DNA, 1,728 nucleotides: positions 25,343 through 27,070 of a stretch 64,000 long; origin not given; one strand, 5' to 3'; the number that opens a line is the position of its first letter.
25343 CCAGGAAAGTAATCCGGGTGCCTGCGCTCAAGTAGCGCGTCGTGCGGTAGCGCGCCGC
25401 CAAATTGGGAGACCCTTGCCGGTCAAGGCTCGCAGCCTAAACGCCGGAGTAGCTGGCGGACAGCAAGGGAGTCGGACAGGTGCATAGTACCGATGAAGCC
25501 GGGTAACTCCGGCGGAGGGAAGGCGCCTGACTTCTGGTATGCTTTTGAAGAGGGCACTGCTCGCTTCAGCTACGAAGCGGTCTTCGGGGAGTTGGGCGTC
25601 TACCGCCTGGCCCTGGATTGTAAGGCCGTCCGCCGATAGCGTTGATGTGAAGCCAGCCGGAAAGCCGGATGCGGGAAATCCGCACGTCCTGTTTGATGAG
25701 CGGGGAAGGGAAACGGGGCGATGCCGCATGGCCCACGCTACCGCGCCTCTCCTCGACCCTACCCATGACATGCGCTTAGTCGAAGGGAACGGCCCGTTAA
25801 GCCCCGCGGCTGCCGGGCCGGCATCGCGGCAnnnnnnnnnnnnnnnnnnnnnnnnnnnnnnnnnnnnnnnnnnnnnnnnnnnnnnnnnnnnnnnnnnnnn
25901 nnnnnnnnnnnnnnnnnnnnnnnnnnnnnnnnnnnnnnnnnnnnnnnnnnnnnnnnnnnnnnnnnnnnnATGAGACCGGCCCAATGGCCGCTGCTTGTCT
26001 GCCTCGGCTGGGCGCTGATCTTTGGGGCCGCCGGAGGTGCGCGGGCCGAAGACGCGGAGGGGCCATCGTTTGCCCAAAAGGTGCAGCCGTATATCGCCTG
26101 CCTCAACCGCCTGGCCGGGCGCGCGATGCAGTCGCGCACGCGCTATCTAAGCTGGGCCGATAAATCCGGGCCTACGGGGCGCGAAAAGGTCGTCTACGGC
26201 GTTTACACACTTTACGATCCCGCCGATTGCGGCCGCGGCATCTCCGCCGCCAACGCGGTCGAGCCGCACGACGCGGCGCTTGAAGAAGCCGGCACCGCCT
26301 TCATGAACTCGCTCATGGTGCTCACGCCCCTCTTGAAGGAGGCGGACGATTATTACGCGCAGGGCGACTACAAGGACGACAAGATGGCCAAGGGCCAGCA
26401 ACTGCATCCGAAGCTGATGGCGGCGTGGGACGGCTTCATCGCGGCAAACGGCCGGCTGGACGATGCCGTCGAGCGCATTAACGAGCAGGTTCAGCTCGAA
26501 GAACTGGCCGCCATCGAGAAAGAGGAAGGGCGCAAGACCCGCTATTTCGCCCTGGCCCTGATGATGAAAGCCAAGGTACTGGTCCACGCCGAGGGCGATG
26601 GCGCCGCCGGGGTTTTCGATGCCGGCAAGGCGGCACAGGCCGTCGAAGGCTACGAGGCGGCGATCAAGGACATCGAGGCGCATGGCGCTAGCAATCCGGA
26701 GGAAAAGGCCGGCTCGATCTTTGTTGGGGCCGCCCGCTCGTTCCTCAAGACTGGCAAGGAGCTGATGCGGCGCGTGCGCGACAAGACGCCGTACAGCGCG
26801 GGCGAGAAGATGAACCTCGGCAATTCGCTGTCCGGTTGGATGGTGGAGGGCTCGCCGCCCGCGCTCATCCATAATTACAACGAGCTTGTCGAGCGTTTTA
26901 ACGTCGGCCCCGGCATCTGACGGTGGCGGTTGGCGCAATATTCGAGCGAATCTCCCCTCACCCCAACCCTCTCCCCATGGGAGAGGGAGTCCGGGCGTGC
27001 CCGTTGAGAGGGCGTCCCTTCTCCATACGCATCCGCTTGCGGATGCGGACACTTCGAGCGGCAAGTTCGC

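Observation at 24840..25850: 1-kb ORF desert with rRNA-like purine-rich composition: candidate large structured RNA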

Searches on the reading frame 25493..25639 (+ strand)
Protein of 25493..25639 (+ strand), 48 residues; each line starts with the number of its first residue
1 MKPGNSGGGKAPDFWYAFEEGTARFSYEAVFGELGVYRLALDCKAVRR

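Call 36: search_protein_families(library=pfam, proteins=[window:25493-25639:+], max_evalue=0.01)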
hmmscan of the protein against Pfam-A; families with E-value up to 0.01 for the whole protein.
window:25493-25639:+ (48 aa): 0 families

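Call 54: find_homologous_proteins(query=window:25493-25636:+, max_evalue=0.01)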
Query window:25493-25636:+ (48 aa): 7 proteins with E <= 0.01 among 8 candidates.
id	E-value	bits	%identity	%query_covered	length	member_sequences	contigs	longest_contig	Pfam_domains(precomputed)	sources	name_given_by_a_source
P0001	7.7e-26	105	100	100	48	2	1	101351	-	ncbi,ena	-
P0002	1.7e-6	45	60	83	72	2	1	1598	-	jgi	jgi:RNA-directed DNA polymerase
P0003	3.9e-6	44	60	83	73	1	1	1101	-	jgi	jgi:RNA-directed DNA polymerase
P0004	1.4e-5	42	80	52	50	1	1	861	-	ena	-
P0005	1.9e-4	39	95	44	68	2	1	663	-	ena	-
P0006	3.3e-3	35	68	52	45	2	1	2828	-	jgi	jgi:hypothetical protein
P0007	9.7e-3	33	76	52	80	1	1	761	-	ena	-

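Call 56: find_encoding_contigs(protein=P0001, flank=3000, max_places=5)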
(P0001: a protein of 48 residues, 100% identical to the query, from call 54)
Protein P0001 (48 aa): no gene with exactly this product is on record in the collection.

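Call 57: find_encoding_contigs(protein=P0002, flank=3000, max_places=5)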
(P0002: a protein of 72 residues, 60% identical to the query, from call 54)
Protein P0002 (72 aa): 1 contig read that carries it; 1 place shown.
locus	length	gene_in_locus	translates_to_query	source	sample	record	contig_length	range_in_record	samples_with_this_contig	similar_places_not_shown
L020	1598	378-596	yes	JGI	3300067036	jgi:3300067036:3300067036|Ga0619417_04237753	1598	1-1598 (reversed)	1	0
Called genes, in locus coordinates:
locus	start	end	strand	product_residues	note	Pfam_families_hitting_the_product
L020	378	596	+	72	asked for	-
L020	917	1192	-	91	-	PF05016:ParE_toxin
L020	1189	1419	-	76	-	-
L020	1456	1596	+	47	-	?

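Call 58: find_encoding_contigs(protein=P0003, flank=3000, max_places=5)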
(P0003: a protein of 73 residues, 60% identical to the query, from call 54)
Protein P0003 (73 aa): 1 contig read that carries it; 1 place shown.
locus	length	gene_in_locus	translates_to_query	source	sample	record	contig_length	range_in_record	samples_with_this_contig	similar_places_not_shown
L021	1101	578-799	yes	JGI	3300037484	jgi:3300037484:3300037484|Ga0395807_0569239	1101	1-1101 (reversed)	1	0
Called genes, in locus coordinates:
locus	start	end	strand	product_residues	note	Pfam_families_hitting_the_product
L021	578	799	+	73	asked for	-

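Call 59: list_cluster_members(proteins=[P0001])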
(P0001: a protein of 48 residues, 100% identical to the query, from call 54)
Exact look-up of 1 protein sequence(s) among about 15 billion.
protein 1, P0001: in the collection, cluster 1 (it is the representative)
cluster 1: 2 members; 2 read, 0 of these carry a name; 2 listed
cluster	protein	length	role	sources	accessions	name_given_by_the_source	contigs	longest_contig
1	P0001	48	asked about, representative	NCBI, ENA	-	-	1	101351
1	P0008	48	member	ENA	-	-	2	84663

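Call 62: find_encoding_contigs(protein=P0006, flank=3000, max_places=5)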
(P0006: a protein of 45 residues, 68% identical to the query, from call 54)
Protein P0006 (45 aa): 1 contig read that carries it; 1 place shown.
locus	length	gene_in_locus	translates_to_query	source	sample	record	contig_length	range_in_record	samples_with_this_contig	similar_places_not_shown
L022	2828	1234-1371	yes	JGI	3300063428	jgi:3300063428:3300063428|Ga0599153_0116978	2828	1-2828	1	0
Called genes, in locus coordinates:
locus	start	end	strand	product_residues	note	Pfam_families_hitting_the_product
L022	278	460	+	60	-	-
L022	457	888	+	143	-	-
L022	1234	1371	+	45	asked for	-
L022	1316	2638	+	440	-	PF00078:RVT_1, PF08388:GIIM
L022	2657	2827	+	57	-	?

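Call 63: find_encoding_contigs(protein=P0004, flank=3000, max_places=5)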
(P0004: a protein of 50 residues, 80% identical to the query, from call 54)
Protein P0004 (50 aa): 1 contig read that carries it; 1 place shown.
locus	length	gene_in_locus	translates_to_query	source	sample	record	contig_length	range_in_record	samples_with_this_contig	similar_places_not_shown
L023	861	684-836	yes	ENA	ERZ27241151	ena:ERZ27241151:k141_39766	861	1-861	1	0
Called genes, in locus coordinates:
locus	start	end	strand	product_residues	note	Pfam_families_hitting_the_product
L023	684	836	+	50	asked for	-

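Call 64: find_encoding_contigs(protein=P0007, flank=3000, max_places=5)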
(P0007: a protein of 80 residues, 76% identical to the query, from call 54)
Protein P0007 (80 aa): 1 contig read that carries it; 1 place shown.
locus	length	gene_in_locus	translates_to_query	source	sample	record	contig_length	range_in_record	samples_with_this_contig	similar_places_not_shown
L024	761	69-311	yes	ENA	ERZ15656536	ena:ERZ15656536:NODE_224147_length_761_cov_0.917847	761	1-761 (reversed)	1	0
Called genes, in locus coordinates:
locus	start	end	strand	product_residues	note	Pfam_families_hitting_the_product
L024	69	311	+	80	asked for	-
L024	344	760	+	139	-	?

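Call 65: find_encoding_contigs(protein=P0008, flank=5000, max_places=5)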
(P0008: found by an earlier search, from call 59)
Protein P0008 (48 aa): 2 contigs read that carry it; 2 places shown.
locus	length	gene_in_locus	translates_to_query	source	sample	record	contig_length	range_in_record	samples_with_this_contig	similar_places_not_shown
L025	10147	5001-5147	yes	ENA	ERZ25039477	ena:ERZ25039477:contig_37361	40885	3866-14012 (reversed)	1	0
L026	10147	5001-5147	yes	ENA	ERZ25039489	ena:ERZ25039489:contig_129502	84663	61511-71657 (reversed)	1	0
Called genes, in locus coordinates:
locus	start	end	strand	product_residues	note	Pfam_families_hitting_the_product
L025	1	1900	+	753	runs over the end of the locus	PF21084:WHD_DUF4423_like (weak), PF02624:YcaO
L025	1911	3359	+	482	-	PF22767:ThcOx, PF00881:Nitroreductase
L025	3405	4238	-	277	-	PF00903:Glyoxalase, PF22677:Ble-like_N (weak), PF18029:Glyoxalase_6 (faint), PF00903:Glyoxalase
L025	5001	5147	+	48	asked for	-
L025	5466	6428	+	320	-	PF12889:DUF3829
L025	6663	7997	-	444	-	PF13660:DUF4147, PF05161:MOFRL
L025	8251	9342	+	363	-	PF02805:Ada_Zn_binding, PF00165:HTH_AraC (weak), PF12833:HTH_18, PF01035:DNA_binding_1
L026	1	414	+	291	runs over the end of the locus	PF02624:YcaO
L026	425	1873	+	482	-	PF22767:ThcOx, PF00881:Nitroreductase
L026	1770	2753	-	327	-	PF00903:Glyoxalase, PF18029:Glyoxalase_6 (faint), PF22677:Ble-like_N (weak)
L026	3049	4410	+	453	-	PF05598:DUF772, PF01609:DDE_Tnp_1 (weak)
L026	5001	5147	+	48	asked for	-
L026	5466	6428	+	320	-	PF12889:DUF3829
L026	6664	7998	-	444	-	PF13660:DUF4147, PF05161:MOFRL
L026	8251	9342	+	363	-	PF02805:Ada_Zn_binding, PF00165:HTH_AraC (weak), PF12833:HTH_18, PF01035:DNA_binding_1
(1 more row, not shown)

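Call 72: find_homologous_proteins(query=P0003, max_evalue=0.001)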
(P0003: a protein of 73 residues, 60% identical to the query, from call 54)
Query P0003 (73 aa): 30 proteins with E <= 0.001 among 30 candidates.
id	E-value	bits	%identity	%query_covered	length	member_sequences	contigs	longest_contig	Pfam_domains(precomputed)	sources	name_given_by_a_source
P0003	3.1e-42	160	100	100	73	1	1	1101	-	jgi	jgi:RNA-directed DNA polymerase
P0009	3.9e-28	115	81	99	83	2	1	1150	-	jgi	jgi:hypothetical protein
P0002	1.2e-22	97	89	73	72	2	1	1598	-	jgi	jgi:RNA-directed DNA polymerase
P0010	3.1e-10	58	77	53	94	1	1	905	-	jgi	jgi:hypothetical protein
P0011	3.3e-10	58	66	68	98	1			-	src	-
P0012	1.1e-9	56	60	71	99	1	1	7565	-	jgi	jgi:hypothetical protein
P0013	1.8e-9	56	62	71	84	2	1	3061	-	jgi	jgi:hypothetical protein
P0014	3.1e-8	52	49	78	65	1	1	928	-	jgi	jgi:hypothetical protein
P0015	1.1e-6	47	89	37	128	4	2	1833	-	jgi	jgi:hypothetical protein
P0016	1.5e-6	46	86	38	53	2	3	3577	-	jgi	jgi:hypothetical protein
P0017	1.8e-6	46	86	38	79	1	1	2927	-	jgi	jgi:hypothetical protein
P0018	1.9e-6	46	55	67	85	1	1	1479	-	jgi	jgi:hypothetical protein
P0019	1.9e-6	46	86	38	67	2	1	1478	-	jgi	-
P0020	1.9e-6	46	86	38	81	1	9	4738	-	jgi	jgi:hypothetical protein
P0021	2.0e-6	46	86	38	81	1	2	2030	-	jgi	jgi:hypothetical protein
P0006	2.2e-6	46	79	38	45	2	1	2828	-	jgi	jgi:hypothetical protein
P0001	9.0e-6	44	60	55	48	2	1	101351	-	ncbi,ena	-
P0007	2.6e-4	39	51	70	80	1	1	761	-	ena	-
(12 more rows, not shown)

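Call 74: find_encoding_contigs(protein=P0012, flank=4000, max_places=5)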
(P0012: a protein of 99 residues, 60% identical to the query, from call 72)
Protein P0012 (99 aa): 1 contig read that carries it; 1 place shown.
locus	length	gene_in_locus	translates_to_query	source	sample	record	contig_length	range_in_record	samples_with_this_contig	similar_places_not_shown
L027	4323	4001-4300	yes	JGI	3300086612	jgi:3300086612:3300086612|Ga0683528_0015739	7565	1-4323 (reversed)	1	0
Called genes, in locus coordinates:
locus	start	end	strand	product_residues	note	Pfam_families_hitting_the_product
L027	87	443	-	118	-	PF03992:ABM (weak)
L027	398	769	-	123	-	-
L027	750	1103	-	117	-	PF08448:PAS_4 (faint)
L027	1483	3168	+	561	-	PF00190:Cupin_1, PF05899:Cupin_3 (faint), PF07883:Cupin_2, PF00190:Cupin_1, PF07883:Cupin_2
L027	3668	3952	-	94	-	-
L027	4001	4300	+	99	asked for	-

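Call 75: find_encoding_contigs(protein=P0013, flank=3000, max_places=5)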
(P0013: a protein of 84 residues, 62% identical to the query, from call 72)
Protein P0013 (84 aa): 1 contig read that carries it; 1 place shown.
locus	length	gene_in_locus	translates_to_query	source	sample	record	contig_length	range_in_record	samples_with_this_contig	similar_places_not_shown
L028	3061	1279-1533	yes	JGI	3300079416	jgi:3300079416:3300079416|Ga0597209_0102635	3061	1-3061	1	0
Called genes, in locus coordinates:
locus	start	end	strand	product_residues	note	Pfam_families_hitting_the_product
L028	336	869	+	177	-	PF08734:GYD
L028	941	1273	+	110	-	-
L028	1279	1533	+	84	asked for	-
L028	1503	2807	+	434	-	PF04392:ABC_sub_bind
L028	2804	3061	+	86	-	?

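Call 76: find_encoding_contigs(protein=P0009, flank=3000, max_places=5)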
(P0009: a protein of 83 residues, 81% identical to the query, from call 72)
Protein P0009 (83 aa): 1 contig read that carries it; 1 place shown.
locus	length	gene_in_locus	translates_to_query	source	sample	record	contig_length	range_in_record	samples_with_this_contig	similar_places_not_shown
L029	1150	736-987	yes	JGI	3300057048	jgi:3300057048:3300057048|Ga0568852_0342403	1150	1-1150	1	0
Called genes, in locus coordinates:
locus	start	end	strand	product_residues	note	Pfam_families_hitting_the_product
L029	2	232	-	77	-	?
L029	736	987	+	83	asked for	-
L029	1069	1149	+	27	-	?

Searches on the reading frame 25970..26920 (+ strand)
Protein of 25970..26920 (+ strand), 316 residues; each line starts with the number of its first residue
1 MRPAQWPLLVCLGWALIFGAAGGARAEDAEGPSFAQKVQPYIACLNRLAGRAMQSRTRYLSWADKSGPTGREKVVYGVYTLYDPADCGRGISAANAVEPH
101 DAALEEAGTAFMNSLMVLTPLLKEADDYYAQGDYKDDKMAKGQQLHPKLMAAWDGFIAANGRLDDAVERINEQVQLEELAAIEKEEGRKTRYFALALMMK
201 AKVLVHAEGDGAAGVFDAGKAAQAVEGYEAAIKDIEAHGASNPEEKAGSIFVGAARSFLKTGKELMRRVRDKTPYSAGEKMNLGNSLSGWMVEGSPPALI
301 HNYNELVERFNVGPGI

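Call 14: search_protein_families(library=pfam, proteins=[window:25970-26920:+], max_evalue=0.01)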
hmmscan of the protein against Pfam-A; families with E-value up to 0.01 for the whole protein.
window:25970-26920:+ (316 aa): 1 family
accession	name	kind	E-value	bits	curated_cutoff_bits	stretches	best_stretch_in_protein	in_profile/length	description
PF12889.12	DUF3829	-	5.6e-64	216.9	26.8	1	34-311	3-284/285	Protein of unknown function (DUF3829)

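Call 15: find_encoding_contigs(protein=window:25970-26920:+, flank=6000, max_places=6)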
Protein window:25970-26920:+ (316 aa): no gene with exactly this product is on record in the collection.

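Call 16: find_related_loci(query=window:25970-26920:+, collection=genome_contigs, flank=4000)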
Query window:25970-26920:+ (316 aa) in genome_contigs; peptide patterns used: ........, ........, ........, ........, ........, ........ (x = any residue, [..] = any of these).
518 stretches matched a pattern; 5 encode a relative of the query (tblastn E <= 1e-3); 5 distinct loci.
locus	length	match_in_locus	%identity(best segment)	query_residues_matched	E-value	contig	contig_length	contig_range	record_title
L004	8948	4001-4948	76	1-316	2e-166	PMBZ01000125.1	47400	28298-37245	MAG: Hyphomicrobiales bacterium isolate fen_921 73.20120700_E3M.239_contig_55028, whole genome shotgun sequence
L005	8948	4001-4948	75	1-316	5e-166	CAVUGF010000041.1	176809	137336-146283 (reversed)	MAG: uncultured Alphaproteobacteria bacterium isolate MFD02416.bin.2.4 genome assembly, contig: contig_60003, whole geno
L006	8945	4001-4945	74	1-316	4e-152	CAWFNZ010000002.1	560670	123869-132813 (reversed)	MAG: uncultured Alphaproteobacteria bacterium isolate MFD06085.bin.1.7 genome assembly, contig: contig_34879, whole geno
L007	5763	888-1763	40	22-311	3e-62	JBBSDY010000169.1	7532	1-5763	MAG: Polyangiales bacterium isolate LS1_sbin.28 LS1_sbin.28_K_511903_L_7532_cov_8.0000, whole genome shotgun sequence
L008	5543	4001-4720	29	19-247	1e-26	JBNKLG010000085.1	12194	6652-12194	MAG: Sedimenticolaceae bacterium isolate H1H2.bin.20.strict NODE_85_length_12194_cov_5.162086, whole genome shotgun sequ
